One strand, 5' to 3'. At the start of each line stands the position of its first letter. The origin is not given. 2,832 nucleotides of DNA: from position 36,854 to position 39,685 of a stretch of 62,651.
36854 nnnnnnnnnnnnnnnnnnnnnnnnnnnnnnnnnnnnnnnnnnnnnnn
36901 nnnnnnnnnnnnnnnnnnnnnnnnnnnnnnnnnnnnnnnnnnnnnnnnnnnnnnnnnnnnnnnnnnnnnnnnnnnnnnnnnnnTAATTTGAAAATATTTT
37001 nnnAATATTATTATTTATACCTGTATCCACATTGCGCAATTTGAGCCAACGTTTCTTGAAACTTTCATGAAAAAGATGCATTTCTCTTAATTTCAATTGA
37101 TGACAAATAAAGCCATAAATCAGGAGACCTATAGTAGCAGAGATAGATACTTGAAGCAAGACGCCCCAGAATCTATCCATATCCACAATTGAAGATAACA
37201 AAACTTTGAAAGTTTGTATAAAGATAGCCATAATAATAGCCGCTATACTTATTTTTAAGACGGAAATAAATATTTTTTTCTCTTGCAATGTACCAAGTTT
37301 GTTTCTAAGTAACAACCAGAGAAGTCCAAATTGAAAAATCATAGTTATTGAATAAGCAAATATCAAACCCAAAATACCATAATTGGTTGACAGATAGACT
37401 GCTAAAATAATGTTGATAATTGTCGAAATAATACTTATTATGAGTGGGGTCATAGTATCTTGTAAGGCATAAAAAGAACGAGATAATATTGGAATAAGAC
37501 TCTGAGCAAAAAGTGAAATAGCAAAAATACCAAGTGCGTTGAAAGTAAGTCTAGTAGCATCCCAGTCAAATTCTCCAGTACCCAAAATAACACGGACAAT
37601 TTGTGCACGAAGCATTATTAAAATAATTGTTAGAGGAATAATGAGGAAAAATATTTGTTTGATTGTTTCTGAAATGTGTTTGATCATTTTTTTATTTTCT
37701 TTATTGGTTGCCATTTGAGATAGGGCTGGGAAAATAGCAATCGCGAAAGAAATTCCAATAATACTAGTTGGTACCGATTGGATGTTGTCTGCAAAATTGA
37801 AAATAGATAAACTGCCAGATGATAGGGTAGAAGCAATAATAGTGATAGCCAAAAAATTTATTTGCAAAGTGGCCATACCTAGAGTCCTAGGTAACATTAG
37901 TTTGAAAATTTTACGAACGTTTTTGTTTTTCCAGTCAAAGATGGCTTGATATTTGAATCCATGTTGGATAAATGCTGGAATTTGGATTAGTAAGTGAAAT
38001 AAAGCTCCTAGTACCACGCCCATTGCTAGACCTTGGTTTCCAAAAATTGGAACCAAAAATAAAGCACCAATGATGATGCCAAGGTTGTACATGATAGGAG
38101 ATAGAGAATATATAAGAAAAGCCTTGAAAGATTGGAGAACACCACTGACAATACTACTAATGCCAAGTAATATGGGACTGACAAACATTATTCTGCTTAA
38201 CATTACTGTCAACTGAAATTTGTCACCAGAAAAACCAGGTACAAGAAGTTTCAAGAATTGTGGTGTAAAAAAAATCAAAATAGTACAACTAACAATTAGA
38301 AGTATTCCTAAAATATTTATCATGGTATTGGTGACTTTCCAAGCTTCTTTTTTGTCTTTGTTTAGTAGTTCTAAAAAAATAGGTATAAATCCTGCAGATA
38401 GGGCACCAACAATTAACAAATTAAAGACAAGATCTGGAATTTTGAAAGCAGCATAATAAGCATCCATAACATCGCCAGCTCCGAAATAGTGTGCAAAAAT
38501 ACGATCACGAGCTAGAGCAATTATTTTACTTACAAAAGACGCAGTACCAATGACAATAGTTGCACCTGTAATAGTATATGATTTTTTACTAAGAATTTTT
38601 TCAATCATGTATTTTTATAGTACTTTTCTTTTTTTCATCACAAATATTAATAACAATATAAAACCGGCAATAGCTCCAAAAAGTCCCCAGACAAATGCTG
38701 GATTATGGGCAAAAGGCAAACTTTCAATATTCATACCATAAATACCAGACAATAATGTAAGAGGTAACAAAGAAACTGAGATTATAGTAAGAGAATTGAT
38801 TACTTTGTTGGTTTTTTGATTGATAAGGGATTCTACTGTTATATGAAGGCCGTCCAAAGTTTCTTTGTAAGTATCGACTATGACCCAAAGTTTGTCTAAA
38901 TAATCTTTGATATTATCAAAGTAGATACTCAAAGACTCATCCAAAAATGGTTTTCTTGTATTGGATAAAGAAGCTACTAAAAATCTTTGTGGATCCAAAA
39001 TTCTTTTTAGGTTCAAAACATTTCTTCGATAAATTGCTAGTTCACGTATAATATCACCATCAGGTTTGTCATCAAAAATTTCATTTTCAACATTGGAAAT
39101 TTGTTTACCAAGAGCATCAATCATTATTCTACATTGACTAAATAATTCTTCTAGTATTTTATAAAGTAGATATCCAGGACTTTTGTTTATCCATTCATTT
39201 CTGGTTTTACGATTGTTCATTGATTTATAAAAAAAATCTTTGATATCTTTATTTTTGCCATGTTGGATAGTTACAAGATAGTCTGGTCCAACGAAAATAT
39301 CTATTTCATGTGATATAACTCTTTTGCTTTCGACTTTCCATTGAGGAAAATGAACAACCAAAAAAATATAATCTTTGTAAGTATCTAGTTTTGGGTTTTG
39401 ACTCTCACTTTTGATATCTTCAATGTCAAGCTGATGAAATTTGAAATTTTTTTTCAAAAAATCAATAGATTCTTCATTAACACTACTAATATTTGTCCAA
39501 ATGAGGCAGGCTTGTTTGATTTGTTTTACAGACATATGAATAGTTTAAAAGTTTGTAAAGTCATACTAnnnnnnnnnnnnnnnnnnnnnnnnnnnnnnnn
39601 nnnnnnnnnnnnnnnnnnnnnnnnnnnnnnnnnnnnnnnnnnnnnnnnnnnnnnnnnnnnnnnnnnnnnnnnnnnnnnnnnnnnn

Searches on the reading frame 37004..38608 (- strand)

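Call 29: search_protein_families(library=pfam, proteins=[window:37004-38608:-], max_evalue=0.001)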
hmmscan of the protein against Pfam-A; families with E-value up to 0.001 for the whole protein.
window:37004-38608:- (535 aa): 4 families
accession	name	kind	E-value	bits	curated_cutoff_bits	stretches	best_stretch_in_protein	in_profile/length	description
PF03023.19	MurJ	-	4e-99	332.7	27.4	1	38-471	1-436/451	Lipid II flippase MurJ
PF01554.23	MatE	-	7.6e-11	42.4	24.9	1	242-404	3-160/161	MatE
PF13440.11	Polysacc_synt_3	-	5.8e-09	36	23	1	139-344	86-286/293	Polysaccharide biosynthesis protein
PF01943.22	Polysacc_synt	-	4.7e-08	33.2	28.2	1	91-299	72-273/274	Polysaccharide biosynthesis protein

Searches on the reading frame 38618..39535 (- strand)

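Call 59: search_protein_families(library=pfam, proteins=[window:38618-39535:-], max_evalue=0.00001)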
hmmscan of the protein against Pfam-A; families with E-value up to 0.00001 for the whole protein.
window:38618-39535:- (306 aa): 1 family
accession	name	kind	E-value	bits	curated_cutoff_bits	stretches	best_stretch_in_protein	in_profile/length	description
PF01544.23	CorA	-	6.9e-61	206.5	27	1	11-302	4-292/292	CorA-like Mg2+ transporter protein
